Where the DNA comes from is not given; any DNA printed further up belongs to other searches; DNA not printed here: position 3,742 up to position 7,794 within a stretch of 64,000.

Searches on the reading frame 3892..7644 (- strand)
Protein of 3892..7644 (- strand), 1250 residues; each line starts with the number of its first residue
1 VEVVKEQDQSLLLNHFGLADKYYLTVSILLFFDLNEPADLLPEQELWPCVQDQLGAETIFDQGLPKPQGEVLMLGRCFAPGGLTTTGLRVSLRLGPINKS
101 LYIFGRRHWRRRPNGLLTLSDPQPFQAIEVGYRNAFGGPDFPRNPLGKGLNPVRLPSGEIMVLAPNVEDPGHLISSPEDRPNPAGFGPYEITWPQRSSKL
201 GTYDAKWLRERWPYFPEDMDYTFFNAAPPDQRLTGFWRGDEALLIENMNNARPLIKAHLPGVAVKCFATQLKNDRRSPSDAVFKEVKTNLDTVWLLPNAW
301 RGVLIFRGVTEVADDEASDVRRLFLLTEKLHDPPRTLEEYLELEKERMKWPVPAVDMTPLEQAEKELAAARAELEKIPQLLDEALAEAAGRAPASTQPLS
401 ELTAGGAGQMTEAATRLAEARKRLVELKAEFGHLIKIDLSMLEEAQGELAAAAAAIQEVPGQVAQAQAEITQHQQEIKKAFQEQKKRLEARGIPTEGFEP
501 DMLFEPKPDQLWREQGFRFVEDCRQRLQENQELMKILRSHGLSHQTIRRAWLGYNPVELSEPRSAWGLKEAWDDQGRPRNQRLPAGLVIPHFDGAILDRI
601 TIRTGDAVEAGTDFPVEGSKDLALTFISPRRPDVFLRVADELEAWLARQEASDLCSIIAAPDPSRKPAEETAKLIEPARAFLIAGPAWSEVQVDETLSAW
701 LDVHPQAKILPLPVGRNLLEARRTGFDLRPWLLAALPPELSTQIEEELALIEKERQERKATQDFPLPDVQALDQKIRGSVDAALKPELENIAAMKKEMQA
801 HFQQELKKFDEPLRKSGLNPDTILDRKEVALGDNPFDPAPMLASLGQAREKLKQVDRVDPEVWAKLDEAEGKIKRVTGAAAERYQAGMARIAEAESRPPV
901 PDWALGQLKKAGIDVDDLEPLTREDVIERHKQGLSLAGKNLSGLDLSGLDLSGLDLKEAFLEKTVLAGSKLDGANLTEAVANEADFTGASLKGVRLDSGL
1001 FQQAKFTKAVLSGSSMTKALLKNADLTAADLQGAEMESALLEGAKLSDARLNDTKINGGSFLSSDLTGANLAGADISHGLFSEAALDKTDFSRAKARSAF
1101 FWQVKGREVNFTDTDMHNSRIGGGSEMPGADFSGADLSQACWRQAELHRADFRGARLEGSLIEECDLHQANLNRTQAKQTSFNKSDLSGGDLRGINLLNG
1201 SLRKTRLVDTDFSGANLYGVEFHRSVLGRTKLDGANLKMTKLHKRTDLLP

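Call 6: search_protein_families(library=pfam, proteins=[window:3892-7644:-], max_evalue=0.01)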
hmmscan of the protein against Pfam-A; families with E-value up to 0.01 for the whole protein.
window:3892-7644:- (1250 aa): 5 families
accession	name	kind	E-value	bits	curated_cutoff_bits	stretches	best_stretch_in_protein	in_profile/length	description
PF09937.14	DUF2169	-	2.6e-82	277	25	1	22-307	4-294/294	Uncharacterized protein conserved in bacteria (DUF2169)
PF00805.28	Pentapeptide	-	1.8e-49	165.3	20.2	7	1130-1169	1-40/40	Pentapeptide repeats (8 copies)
PF13599.13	Pentapeptide_4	-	1.5e-29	102.3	38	3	1130-1197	6-73/78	Pentapeptide repeat region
PF13576.12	Pentapeptide_3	-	3.5e-21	75.6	27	0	1042-1079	2-41/48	Pentapeptide repeats (9 copies)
PF25296.1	Decapeptide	-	0.0021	18.3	45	0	1002-1053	8-59/74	Decapeptide repeat region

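Call 31: search_protein_families(library=ncbifam, proteins=[window:3892-7644:-], max_evalue=0.01)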
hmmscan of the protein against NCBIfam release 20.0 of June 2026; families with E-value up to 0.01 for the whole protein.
window:3892-7644:- (1250 aa): 19 families
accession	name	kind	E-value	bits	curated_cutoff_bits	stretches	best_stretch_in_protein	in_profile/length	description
NF047416.1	penta_HetL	equivalog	1.9e-39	135.4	260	3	936-1094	55-211/218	heterocyst differentiation pentapeptide repeat protein HetL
NF052603.1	penta_Alr5209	equivalog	3.2e-30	104.5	125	5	1005-1094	14-98/113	Alr5209 family pentapeptide repeat protein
NF011744.0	PRK15197.1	equivalog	1.1e-25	90.4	274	3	971-1076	166-272/291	SPI-2 type III secretion system effector PipB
NF011743.0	PRK15196.1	equivalog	3.2e-24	85.5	354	2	933-1116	151-334/350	type III secretion system effector PipB2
NF033086.2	penta_rpt_Qnr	equivalog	4.5e-24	85.3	240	2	1081-1237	2-163/211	Qnr family pentapeptide repeat protein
NF000421.1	penta_rpt_QnrVC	exception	2.5e-18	66.8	460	2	1077-1232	4-164/218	QnrVC family quinolone resistance pentapeptide repeat protein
NF000071.4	penta_rpt_QnrA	exception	5.6e-18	65.5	450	2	1075-1231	2-163/218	QnrA family quinolone resistance pentapeptide repeat protein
NF000349.1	mfpA_AE000516.2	equivalog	8.3e-18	64.9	360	3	918-994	79-152/183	pentapeptide repeat protein MfpA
NF000056.3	penta_rpt_QnrS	exception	9.7e-17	61.4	460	2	1086-1230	13-162/218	QnrS family quinolone resistance pentapeptide repeat protein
NF012151.0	penta_rpt_QnrAS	exception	2.8e-16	60.2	490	2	1085-1231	7-163/218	QnrAS family quinolone resistance pentapeptide repeat protein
NF012152.0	penta_rpt_QnrC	exception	3.9e-16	59.7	500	2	1083-1232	15-164/221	QnrC family quinolone resistance pentapeptide repeat protein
NF033375.2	penta_rpt_QnrE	exception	5.3e-16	59.3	480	1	972-1076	82-186/214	QnrE family quinolone resistance pentapeptide repeat protein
NF000420.1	penta_rpt_QnrB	exception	7.6e-15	55.5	460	2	1041-1222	5-196/214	QnrB family quinolone resistance pentapeptide repeat protein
NF000139.2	penta_rpt_QnrD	exception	1.5e-14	54.5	425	2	941-1097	25-187/214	QnrD family quinolone resistance pentapeptide repeat protein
NF038182.1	penta_rpt_SmQnr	exception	7.3e-14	52.1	460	2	1129-1219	94-189/215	SmQnr family pentapeptide repeat protein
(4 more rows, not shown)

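Call 34: predict_structure(alignment_id=A2)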
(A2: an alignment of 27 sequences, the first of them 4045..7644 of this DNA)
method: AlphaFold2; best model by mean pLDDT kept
length: 1200 residues; sequences in the alignment: 27
mean_pLDDT: 83.3   pTM: 0.42
mean pLDDT of the five models: 83.3, 81.1, 79.7, 77.0, 76.9
residues with pLDDT >= 90: 495; 70-90: 520; 50-70: 144; < 50: 41
segments of 3 or more residues with pLDDT < 50: 432-435, 759-762, 816-818, 820-832, 911-913
pLDDT, mean of each block of 10 residues (from residue 1): 90 87 94 93 90 78 89 92 91 96 93 83 94 89 86 79 92 88 89 81 78 81 89 93 95 93 94 65 93 94 95 87 93 90 83 57 73 71 76 74 82 86 77 60 83 85 80 75 68 53 58 88 90 91 88 92 84 79 93 86 86 87 85 90 92 89 83 85 85 82 87 87 87 86 78 59 60 76 72 65 57 48 42 59 71 59 73 75 71 53 59 53 85 82 90 90 93 93 95 95 96 95 96 94 96 92 97 95 97 96 96 97 95 96 96 94 95 92 91 80
secondary structure, 60 per line:
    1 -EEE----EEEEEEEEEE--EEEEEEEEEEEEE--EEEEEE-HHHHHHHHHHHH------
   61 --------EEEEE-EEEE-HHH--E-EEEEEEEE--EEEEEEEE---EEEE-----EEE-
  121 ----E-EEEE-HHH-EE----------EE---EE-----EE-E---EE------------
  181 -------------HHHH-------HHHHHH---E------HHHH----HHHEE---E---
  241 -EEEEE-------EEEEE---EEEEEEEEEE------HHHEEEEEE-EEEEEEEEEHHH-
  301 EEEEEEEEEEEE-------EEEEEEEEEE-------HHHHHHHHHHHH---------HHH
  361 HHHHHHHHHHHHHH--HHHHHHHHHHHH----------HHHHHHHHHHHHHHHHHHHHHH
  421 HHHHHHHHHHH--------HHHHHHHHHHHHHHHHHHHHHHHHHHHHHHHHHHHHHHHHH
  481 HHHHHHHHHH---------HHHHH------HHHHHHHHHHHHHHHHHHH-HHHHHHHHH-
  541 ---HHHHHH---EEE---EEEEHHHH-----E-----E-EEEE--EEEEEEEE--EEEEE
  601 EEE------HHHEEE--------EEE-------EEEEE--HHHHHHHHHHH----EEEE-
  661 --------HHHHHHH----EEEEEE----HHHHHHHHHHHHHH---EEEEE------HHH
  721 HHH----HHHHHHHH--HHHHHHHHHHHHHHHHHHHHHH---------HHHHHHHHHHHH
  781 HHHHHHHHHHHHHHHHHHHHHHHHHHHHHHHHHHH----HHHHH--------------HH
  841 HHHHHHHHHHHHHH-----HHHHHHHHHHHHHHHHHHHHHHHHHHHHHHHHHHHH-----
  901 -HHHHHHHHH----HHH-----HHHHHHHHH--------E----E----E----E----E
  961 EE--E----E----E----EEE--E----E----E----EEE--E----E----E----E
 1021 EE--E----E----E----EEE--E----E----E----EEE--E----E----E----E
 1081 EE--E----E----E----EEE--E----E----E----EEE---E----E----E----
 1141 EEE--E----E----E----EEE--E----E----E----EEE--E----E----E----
elements in order (helices of 4 or more, strands of 3 or more residues): E2-4 E9-18 E21-33 E36-41 H43-54 E69-73 E75-78 E87-94 E97-104 E108-111 E117-119 E127-130 H194-197 H205-210 H221-224 E242-246 E254-258 E262-271 E281-286 E288-296 E301-312 E320-329 H337-348 H358-374 H377-388 H399-431 H440-490 H500-504 H511-529 H531-539 H544-549 E553-555 E559-562 H563-566 E580-583 E586-593 E596-603 E613-615 E624-626 E634-638 H641-651 E656-659 H669-675 E680-685 H690-703 E707-711 H718-723 H728-735 H738-759 H769-815 H820-824 H839-854 H860-895 H902-910 H923-931 E960-962 E980-982 E1000-1002 E1020-1022 E1040-1042 E1060-1062 E1080-1082 E1100-1102 E1120-1122 E1141-1143 E1161-1163 E1181-1183

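Call 85: fold_search(model_id=the predicted structure, library=pdb)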
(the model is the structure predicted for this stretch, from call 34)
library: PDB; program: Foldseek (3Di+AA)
matches with E <= 10: 413; with E <= 0.001: 67
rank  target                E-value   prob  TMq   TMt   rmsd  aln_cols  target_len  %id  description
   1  8vth_A                2.9e-20  1.00  0.23  0.80   4.3       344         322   21  DUF2169 domain-containing protein from Vibrio xiamenensis (released 2025-02-12)
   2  3du1                  3.1e-15  1.00  0.09  0.29  13.2       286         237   21  The 2.0 Angstrom Resolution Crystal Structure of HetL, a Pentapeptide Repeat Protein involved in Heterocyst Differentiat (released 2008-11-11)
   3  4yei_A                3.2e-13  1.00  0.11  0.48   9.7       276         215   23  Beta1mut synthetic solenoid protein (released 2016-03-09)
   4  5dqa_C                5.0e-13  1.00  0.09  0.29  12.4       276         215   22  t3284 loop variant of beta1 (released 2016-08-31)
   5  4yfo                  1.5e-12  1.00  0.11  0.39  11.1       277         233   24  beta1_ex1 (released 2016-03-16)
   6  5dqa_A                4.6e-12  1.00  0.10  0.35  10.8       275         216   21  t3284 loop variant of beta1 (released 2016-08-31)
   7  4yc5                  1.0e-11  1.00  0.11  0.45   9.3       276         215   21  Beta1 synthetic solenoid protein (released 2016-03-09)
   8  2j8k                  2.2e-11  1.00  0.07  0.32  13.5       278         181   24  Structure of the fusion of NP275 and NP276, pentapeptide repeat proteins from Nostoc punctiforme (released 2006-12-07)
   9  5dns_A                4.1e-11  1.00  0.09  0.29  11.3       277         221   21  t1428 loop variant in P3221 (released 2016-09-28)
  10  5dn0                  5.5e-11  1.00  0.10  0.35  10.1       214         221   25  t1555 loop variant (released 2016-08-31)
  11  4ycq                  8.2e-11  1.00  0.06  0.30  14.0       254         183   26  Beta1 synthetic solenoid protein (released 2016-03-09)
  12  5dns_B                1.3e-10  1.00  0.10  0.43   8.8       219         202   25  t1428 loop variant in P3221 (released 2016-09-28)
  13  5di5                  8.0e-10  1.00  0.07  0.40  13.2       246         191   24  beta1 t801 loop variant in P3221 (released 2016-08-31)
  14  2xty_A                1.5e-09  1.00  0.12  0.54   7.8       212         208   20  Structure of QnrB1 (R167E-Trypsin Treated), a plasmid-mediated fluoroquinolone resistance protein (released 2010-10-27)
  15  2xtw_B                6.1e-09  1.00  0.09  0.40  10.3       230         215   17  Structure of QnrB1 (Full length), a plasmid-mediated fluoroquinolone resistance protein (released 2010-10-20)
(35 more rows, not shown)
